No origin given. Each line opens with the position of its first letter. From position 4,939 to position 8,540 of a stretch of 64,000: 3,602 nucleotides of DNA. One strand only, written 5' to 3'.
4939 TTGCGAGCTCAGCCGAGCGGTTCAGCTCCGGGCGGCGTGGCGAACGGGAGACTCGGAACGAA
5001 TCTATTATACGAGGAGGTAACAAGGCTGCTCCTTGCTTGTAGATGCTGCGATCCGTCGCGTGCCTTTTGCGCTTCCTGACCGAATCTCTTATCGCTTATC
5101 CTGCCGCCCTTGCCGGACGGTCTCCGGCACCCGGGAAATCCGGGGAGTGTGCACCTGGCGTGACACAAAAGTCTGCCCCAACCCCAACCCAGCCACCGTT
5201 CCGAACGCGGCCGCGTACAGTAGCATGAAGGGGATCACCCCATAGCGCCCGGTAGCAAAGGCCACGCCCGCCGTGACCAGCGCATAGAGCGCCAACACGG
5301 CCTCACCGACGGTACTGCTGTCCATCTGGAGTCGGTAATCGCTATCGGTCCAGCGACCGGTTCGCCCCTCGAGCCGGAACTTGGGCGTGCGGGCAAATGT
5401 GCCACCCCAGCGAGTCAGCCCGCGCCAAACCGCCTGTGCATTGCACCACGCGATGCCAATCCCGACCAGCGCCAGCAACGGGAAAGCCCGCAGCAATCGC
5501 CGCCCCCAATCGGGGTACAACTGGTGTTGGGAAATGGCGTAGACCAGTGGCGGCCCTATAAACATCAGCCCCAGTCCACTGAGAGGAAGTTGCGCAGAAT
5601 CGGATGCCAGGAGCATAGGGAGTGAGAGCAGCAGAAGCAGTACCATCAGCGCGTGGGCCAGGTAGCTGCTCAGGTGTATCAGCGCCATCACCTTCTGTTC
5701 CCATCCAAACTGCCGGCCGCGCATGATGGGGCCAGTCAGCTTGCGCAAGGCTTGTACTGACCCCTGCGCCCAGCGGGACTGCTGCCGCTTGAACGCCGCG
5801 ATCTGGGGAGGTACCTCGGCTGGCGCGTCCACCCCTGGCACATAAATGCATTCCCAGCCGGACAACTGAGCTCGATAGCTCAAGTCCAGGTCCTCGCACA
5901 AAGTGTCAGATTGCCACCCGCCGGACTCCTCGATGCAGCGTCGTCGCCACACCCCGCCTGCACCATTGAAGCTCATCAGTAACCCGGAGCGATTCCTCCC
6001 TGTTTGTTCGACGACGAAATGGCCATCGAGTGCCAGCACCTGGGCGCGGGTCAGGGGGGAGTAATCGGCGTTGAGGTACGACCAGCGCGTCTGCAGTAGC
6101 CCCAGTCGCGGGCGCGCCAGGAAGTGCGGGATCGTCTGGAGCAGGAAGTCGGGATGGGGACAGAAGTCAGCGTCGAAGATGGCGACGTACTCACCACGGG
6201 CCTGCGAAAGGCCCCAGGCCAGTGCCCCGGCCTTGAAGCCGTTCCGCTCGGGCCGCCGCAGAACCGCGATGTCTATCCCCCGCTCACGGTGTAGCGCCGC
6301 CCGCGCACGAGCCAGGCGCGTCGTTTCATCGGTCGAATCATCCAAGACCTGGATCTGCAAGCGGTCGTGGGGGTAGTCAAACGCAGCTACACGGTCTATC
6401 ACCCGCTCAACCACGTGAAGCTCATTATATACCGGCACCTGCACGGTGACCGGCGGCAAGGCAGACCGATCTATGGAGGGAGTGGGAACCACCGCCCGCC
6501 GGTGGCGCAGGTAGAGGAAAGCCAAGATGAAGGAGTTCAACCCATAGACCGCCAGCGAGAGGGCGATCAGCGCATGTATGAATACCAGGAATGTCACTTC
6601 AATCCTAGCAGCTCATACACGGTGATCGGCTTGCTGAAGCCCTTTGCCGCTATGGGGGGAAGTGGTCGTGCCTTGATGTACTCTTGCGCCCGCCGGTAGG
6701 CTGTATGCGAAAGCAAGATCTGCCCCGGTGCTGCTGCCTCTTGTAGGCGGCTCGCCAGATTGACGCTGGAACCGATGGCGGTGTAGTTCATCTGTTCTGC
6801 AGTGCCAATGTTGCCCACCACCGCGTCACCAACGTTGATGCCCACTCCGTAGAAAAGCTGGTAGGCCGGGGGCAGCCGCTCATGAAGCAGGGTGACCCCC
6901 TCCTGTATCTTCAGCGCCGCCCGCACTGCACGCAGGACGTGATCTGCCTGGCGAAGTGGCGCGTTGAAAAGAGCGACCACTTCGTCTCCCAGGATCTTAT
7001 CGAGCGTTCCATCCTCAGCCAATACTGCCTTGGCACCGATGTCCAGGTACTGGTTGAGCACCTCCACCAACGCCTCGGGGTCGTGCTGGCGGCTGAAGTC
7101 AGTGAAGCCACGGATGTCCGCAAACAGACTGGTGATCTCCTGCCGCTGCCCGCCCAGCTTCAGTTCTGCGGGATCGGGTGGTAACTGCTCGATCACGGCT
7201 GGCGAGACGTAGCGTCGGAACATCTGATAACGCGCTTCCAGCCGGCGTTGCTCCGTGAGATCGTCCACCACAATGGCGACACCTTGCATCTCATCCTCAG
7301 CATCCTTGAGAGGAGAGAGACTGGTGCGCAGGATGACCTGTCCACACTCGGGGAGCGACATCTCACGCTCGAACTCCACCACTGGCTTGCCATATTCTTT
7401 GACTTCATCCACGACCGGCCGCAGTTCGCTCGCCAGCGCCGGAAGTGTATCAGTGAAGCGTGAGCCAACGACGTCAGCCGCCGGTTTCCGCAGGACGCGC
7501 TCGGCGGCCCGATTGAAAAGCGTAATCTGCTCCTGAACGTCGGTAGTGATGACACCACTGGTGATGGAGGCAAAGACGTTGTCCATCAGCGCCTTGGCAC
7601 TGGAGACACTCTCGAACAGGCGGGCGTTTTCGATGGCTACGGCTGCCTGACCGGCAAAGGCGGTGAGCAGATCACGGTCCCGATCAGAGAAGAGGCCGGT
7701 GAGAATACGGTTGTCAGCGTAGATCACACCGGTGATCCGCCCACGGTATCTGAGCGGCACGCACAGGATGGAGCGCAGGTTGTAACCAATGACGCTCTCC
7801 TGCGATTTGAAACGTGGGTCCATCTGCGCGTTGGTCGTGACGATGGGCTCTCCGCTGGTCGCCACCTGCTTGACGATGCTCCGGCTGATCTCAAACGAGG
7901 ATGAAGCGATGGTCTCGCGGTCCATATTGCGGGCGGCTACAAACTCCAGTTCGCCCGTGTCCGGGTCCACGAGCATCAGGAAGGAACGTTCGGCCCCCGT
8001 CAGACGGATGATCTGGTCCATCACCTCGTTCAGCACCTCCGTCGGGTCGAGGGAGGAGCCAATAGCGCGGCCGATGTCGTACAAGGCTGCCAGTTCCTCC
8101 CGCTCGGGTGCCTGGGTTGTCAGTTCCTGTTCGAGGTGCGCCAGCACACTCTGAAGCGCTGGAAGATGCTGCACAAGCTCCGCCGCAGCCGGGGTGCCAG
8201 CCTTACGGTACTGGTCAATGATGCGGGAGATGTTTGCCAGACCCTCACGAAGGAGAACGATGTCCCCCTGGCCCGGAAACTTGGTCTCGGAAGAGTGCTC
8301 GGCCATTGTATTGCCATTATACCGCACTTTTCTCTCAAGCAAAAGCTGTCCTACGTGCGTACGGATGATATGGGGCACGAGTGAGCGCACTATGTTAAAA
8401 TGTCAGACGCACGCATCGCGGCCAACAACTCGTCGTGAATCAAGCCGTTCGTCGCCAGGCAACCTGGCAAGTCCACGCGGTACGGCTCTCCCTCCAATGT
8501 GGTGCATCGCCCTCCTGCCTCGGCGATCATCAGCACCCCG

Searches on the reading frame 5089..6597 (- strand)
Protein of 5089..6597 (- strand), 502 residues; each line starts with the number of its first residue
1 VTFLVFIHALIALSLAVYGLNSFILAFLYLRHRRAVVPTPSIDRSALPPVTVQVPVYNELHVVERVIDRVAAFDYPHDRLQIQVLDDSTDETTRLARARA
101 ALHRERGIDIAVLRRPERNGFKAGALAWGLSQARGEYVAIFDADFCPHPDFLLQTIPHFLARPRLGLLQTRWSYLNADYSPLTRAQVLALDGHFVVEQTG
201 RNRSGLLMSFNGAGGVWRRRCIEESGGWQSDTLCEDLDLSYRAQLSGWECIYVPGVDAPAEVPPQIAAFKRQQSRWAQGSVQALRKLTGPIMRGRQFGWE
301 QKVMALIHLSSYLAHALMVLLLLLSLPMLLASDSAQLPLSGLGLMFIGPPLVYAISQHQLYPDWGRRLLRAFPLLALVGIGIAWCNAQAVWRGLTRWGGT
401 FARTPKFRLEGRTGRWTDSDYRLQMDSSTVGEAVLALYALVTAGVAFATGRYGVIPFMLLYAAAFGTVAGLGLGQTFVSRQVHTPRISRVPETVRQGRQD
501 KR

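Call 33: search_protein_families(library=pfam, proteins=[window:5089-6597:-], max_evalue=0.00001)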
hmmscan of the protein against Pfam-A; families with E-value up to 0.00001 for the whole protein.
window:5089-6597:- (502 aa): 4 families
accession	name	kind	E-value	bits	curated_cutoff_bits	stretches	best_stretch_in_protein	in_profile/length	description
PF13632.12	Glyco_trans_2_3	-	2e-26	93.5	27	1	137-334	1-181/198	Glycosyl transferase family group 2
PF13641.12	Glyco_tranf_2_3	-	4.1e-26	92.9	27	1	48-279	1-230/230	Glycosyltransferase like family 2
PF00535.33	Glycos_transf_2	-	2e-20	73.8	23.3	1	52-174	2-118/168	Glycosyl transferase family 2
PF13506.12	Glyco_transf_21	-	2.3e-07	30.9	21.7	1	121-277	17-173/174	Glycosyl transferase family 21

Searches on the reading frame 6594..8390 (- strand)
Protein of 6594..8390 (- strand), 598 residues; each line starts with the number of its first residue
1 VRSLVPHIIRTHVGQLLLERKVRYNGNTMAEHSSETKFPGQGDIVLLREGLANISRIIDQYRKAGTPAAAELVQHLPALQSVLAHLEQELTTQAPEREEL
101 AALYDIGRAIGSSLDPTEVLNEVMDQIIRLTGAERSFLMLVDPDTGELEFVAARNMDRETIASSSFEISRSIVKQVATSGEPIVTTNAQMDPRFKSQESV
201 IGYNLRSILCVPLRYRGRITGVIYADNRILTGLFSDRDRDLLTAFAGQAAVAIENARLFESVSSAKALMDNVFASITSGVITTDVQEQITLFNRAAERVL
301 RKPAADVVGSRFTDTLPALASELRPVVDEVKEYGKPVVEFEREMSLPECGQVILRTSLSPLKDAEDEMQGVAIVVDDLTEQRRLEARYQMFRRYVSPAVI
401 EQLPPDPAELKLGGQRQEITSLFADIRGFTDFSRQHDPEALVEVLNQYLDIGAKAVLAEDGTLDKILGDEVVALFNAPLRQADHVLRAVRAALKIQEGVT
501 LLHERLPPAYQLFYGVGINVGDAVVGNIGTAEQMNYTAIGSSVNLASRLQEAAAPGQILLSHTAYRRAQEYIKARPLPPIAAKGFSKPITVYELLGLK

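Call 33: search_protein_families(library=pfam, proteins=[window:6594-8390:-], max_evalue=0.00001)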
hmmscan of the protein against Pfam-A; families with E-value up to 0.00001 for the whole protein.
window:6594-8390:- (598 aa): 7 families
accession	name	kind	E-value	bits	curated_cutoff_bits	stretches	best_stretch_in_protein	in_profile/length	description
PF13185.12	GAF_2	-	2.9e-21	76.6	28.6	1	114-254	2-136/136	GAF domain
PF01590.32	GAF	-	3.8e-20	73.2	22.4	1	115-253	1-133/133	GAF domain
PF00211.25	Guanylate_cyc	-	6e-20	72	21.9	1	416-592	6-179/183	Adenylate and Guanylate cyclase catalytic domain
PF13492.12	GAF_3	-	2.1e-17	64.2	27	1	116-255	2-129/129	GAF domain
PF08448.16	PAS_4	-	6.2e-11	42.9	23.1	1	274-383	2-110/110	PAS fold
PF13426.13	PAS_9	-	2.9e-07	31.1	27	1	279-380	3-103/103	PAS domain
PF00989.32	PAS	-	8.5e-07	29.4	22.6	1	269-377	3-112/113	PAS fold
